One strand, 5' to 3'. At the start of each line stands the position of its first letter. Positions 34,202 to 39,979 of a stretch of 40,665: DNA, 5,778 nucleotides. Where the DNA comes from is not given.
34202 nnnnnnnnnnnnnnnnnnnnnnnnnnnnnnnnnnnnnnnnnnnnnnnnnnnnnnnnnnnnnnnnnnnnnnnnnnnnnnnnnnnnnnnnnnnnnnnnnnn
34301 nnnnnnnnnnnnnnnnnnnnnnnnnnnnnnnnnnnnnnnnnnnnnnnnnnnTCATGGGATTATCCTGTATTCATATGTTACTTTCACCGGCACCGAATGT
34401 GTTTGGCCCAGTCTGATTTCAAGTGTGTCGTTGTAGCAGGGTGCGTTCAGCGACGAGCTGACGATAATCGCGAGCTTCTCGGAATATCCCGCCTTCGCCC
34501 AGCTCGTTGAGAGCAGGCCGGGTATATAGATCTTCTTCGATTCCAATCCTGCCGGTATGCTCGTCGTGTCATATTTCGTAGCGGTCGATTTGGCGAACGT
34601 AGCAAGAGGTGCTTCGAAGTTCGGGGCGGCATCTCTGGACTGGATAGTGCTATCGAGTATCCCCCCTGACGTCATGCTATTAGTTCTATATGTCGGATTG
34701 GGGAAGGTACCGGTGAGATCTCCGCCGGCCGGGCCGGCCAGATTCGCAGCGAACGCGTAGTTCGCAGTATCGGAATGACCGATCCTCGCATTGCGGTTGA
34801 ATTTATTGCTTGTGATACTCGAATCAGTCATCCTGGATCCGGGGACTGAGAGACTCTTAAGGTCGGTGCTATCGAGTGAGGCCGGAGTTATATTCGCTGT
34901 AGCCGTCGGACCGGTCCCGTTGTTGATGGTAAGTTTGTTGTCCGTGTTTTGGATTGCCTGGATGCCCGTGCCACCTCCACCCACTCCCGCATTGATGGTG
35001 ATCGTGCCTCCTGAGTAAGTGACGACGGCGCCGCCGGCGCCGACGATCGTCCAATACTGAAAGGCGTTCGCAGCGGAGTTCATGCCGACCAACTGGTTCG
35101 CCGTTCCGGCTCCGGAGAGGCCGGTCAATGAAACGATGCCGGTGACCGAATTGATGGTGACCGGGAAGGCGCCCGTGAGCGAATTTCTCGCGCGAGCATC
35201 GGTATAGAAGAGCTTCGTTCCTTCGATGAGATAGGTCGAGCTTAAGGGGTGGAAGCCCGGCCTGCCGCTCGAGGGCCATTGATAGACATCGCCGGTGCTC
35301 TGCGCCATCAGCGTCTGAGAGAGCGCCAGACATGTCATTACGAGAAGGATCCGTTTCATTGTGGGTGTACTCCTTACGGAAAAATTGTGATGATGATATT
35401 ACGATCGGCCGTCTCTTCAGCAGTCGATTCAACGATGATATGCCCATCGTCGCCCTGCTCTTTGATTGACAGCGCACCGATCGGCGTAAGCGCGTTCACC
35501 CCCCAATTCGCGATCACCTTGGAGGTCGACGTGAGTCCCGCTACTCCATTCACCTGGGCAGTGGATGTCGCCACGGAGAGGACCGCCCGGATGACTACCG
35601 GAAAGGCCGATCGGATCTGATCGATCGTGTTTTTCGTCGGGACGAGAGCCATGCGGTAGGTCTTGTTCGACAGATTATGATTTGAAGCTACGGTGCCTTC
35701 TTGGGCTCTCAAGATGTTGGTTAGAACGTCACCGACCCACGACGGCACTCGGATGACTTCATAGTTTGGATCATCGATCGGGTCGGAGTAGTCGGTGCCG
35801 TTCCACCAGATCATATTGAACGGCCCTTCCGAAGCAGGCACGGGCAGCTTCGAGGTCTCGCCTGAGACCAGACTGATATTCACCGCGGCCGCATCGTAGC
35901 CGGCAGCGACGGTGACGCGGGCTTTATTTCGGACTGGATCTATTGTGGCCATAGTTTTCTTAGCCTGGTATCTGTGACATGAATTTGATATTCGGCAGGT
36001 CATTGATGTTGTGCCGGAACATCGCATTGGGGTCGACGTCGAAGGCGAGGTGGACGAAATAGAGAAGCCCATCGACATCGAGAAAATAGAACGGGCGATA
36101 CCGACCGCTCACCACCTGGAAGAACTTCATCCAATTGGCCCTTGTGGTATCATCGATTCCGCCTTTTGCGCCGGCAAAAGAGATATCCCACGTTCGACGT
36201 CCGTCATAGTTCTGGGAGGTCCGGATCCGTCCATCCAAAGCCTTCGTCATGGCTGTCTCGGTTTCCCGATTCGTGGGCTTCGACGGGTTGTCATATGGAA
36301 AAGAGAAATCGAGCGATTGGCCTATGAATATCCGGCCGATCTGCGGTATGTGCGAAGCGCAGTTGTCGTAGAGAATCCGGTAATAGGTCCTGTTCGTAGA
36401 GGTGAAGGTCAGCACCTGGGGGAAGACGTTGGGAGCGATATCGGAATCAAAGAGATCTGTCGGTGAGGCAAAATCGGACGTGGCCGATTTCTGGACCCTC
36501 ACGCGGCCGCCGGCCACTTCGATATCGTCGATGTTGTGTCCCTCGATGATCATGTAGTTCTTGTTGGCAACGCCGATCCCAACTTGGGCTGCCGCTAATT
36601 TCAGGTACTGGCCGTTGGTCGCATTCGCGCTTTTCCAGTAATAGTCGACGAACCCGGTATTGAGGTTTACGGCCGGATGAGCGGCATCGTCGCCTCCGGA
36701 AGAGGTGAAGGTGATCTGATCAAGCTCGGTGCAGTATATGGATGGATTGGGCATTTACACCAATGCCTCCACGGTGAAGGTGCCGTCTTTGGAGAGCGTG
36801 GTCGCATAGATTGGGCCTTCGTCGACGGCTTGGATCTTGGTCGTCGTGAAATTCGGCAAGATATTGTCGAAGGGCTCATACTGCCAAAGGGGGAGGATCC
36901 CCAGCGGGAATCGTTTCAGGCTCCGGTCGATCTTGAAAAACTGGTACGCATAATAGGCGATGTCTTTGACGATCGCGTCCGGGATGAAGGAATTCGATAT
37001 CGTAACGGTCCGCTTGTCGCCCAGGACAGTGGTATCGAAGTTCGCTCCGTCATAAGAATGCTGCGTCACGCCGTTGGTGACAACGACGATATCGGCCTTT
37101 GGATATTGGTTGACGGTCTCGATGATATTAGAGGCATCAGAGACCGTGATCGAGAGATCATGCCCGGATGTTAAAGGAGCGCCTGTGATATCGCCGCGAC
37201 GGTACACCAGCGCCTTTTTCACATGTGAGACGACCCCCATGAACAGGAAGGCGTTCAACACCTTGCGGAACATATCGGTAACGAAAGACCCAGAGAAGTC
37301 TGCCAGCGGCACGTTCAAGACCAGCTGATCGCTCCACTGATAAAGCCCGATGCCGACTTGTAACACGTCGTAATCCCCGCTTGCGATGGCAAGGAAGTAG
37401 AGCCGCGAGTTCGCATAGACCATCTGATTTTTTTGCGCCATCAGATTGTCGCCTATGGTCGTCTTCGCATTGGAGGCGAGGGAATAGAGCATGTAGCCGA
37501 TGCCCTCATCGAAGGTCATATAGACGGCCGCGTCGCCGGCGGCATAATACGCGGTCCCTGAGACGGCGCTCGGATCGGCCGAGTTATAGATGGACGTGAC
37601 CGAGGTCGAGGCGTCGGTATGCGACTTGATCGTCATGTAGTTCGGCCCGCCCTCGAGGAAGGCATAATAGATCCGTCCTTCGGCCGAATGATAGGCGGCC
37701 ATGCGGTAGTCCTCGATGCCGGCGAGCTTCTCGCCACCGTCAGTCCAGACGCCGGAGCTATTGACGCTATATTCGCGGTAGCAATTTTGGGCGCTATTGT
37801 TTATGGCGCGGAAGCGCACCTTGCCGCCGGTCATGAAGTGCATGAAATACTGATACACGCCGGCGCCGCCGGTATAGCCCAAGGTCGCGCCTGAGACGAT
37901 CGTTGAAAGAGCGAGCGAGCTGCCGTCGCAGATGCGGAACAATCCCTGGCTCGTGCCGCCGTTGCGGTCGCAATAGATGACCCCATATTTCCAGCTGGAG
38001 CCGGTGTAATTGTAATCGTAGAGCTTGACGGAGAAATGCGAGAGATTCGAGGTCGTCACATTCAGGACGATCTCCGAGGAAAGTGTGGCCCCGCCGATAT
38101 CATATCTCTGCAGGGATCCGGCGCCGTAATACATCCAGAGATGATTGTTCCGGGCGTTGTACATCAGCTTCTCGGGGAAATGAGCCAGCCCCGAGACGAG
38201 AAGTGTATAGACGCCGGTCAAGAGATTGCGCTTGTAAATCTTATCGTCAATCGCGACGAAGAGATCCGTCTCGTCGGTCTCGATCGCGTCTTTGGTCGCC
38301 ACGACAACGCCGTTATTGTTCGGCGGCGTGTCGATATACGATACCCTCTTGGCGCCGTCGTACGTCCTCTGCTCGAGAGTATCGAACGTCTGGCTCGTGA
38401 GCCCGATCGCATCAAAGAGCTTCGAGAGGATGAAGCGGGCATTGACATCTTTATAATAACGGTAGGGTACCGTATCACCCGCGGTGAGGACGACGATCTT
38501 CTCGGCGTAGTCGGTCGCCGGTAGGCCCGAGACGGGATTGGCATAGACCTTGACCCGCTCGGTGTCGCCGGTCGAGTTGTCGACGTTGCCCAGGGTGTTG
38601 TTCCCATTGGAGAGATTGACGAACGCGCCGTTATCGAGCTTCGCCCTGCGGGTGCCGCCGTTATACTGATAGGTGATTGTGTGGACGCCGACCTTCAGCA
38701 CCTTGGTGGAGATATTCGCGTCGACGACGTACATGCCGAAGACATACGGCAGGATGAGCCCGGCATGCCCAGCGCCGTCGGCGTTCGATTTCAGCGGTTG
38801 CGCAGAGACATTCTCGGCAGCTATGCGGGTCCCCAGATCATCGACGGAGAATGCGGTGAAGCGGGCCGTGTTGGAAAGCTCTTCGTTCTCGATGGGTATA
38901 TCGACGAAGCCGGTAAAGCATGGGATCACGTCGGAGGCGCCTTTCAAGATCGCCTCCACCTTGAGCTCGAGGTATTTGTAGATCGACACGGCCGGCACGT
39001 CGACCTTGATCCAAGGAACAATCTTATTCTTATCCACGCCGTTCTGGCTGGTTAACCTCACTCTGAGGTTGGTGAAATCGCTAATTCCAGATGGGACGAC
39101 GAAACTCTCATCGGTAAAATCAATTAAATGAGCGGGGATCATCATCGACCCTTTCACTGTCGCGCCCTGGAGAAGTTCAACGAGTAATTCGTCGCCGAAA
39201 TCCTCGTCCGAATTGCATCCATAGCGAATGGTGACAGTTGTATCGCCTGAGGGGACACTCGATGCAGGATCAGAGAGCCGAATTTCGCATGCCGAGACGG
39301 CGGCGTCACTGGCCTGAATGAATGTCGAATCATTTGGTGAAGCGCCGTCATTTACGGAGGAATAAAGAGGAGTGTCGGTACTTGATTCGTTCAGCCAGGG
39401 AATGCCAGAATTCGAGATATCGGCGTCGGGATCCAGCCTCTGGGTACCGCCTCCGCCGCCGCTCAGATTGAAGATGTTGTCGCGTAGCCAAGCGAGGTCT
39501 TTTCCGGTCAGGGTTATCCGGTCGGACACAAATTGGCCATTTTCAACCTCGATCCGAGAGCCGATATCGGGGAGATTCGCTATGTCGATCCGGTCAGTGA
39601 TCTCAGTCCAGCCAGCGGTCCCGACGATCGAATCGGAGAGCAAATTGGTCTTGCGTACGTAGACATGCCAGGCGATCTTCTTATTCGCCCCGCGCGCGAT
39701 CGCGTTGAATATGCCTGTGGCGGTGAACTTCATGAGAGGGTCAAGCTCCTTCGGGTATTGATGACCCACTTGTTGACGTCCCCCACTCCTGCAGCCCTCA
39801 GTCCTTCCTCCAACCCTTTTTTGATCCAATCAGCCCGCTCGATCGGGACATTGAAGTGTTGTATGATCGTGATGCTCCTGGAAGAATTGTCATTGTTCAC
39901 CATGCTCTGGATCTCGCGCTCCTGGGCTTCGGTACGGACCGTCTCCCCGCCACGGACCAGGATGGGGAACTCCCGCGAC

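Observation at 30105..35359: Two ATGA-coupled tail-fibre-locus proteins carry textbook Sec signal peptides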

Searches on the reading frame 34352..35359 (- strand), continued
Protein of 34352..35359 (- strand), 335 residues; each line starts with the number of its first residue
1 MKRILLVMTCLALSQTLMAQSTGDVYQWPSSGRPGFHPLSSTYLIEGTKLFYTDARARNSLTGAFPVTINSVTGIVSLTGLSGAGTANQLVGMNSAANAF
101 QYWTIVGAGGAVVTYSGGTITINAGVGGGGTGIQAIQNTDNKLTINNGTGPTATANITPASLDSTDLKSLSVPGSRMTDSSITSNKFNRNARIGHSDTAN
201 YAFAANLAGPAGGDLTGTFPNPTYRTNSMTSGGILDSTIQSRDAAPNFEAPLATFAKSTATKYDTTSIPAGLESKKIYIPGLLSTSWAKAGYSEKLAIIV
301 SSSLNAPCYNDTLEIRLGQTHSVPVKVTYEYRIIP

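Call 101: find_encoding_contigs(protein=P0018, flank=10000, max_places=3)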
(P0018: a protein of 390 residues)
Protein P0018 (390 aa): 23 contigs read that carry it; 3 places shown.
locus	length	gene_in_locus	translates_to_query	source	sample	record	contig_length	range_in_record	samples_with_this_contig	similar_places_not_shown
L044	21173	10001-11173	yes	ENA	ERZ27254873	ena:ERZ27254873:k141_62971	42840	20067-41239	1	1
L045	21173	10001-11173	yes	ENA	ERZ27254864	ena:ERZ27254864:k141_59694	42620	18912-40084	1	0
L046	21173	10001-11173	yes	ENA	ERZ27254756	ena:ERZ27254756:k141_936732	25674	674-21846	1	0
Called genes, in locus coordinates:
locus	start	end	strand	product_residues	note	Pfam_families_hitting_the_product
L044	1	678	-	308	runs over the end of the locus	-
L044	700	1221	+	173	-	PF03592:Terminase_2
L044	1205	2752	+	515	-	PF03237:Terminase_6N (weak)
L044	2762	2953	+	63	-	-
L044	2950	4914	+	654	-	PF16510:P22_portal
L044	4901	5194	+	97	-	-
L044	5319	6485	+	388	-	-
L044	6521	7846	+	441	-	-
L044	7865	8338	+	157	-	-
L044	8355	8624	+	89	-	-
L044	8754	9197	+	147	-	-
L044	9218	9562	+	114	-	-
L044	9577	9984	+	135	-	-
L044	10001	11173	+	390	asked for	-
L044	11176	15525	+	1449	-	PF01833:TIG (faint), PF00704:Glyco_hydro_18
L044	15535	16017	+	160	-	-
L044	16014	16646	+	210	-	PF24175:SU10_adaptor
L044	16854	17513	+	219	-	-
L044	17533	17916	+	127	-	-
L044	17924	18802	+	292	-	-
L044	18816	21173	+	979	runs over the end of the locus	-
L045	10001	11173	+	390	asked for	-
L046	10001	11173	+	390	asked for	-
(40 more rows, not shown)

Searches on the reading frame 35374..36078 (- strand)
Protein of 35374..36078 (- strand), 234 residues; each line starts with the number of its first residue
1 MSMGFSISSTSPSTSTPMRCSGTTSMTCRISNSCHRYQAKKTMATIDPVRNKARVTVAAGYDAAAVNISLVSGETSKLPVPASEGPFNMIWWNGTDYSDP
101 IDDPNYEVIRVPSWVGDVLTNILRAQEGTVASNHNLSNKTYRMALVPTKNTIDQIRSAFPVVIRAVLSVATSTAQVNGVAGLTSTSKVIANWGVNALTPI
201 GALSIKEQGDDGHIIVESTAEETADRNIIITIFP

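Call 6: search_protein_families(library=pfam, proteins=[window:35374-36078:-], max_evalue=0.01)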
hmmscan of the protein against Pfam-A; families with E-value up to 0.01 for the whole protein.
window:35374-36078:- (234 aa): 0 families

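Call 7: search_protein_families(library=phrogs, proteins=[window:35374-36078:-], max_evalue=0.01)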
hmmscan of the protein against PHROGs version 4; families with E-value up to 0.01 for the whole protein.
window:35374-36078:- (234 aa): 2 families
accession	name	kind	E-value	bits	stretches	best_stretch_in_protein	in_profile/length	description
phrog_6427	-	unknown function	0.0008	18.9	1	51-133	8-85/675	-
phrog_8469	-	tail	0.0084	16.5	0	51-136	7-83/303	tail fiber protein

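Call 10: search_protein_families(library=ncbifam, proteins=[window:35374-36078:-], max_evalue=1)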
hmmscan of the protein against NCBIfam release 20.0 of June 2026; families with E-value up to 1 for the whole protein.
window:35374-36078:- (234 aa): 0 families

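Call 87: search_solved_structures(query=window:35374-35952:-, max_evalue=10, show_alignments=2)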
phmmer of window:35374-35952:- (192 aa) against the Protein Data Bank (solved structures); distinct sequences matched with E-value up to 10: 4.
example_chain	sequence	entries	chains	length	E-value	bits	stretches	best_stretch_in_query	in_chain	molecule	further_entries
2xza_H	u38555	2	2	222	0.22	14.3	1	109-164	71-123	FAB A.17 HEAVY CHAIN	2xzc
5tjd_H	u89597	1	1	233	0.24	14.1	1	109-164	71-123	FAB A.17 L47K mutant HEAVY CHAIN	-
5ado_H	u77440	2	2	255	0.28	13.9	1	109-164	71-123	FAB A.17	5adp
2l6n_A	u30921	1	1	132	0.61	12.8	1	125-171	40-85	uncharacterized protein YP_001092504.1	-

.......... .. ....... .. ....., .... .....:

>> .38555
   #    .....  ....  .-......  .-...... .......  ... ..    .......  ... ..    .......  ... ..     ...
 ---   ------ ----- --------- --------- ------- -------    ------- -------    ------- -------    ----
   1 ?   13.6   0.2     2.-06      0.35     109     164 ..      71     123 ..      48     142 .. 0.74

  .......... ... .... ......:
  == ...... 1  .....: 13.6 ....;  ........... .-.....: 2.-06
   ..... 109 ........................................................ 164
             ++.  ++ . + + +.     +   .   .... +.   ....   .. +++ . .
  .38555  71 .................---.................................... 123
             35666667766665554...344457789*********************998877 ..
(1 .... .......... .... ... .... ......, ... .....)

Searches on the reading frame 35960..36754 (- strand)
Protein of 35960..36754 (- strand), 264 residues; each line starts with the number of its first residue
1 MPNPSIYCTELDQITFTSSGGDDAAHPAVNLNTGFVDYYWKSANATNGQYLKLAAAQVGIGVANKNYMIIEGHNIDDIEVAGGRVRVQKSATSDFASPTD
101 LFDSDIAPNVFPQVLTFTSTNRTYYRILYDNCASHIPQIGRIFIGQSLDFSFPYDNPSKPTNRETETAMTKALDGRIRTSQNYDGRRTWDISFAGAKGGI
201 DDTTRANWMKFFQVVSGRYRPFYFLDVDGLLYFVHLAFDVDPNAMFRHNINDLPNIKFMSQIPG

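Call 6: search_protein_families(library=pfam, proteins=[window:35960-36754:-], max_evalue=0.01)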
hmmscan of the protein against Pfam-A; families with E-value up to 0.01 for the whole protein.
window:35960-36754:- (264 aa): 0 families

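Call 7: search_protein_families(library=phrogs, proteins=[window:35960-36754:-], max_evalue=0.01)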
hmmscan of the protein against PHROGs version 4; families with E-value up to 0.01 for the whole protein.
window:35960-36754:- (264 aa): 1 family
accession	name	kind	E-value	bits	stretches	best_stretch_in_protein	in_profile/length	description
phrog_11633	-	unknown function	0.0015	18.8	1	80-224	91-229/270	-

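Call 10: search_protein_families(library=ncbifam, proteins=[window:35960-36754:-], max_evalue=1)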
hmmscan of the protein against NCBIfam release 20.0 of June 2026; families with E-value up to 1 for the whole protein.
window:35960-36754:- (264 aa): 0 families

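Call 86: search_solved_structures(query=window:35960-36754:-, max_evalue=1)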
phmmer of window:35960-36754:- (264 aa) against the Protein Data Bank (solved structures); distinct sequences matched with E-value up to 1: 1.
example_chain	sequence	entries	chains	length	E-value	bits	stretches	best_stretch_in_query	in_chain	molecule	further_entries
3nwg_A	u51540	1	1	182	0.71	12.4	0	80-120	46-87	Microcompartments protein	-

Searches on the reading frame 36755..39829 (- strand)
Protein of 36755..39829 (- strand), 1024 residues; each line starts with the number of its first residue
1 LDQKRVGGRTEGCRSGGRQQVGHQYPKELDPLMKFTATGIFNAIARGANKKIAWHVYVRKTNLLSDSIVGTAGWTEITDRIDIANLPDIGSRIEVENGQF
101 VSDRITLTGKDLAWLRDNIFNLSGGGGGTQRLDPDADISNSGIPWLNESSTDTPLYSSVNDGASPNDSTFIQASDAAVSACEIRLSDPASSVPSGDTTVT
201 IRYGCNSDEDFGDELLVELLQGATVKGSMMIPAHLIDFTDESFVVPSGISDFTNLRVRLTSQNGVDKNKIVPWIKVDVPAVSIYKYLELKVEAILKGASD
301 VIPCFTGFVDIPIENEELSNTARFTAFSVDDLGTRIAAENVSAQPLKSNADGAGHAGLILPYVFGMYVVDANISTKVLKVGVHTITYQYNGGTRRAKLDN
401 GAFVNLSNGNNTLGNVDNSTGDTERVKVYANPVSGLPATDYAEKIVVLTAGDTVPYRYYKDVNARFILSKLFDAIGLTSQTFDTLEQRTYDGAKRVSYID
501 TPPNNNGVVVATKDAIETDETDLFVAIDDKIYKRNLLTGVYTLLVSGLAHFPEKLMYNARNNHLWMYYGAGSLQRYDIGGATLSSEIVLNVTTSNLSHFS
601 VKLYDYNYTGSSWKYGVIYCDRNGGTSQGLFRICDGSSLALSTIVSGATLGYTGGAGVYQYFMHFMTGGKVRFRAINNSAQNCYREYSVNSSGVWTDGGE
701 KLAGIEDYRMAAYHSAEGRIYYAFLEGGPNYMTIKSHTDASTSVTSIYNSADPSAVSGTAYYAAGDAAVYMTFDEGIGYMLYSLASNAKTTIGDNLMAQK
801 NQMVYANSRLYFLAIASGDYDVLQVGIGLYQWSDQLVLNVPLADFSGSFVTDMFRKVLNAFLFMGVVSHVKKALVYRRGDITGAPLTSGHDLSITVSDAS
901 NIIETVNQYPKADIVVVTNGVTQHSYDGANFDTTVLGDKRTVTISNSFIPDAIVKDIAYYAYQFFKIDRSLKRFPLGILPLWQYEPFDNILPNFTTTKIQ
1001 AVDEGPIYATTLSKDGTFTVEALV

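Call 6: search_protein_families(library=pfam, proteins=[window:36755-39829:-], max_evalue=0.01)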
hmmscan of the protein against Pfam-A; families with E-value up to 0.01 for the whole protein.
window:36755-39829:- (1024 aa): 0 families

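Call 7: search_protein_families(library=phrogs, proteins=[window:36755-39829:-], max_evalue=0.01)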
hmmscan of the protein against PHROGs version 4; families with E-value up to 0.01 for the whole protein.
window:36755-39829:- (1024 aa): 0 families

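Call 10: search_protein_families(library=ncbifam, proteins=[window:36755-39829:-], max_evalue=1)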
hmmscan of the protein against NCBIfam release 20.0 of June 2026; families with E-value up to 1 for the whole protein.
window:36755-39829:- (1024 aa): 0 families

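Call 78: search_dna_similar(query=window:36755-39733:-, collection=phages, mode=protein, max_rows=10, max_evalue=0.001)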
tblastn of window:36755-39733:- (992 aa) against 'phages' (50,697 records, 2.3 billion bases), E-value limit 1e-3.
No match.
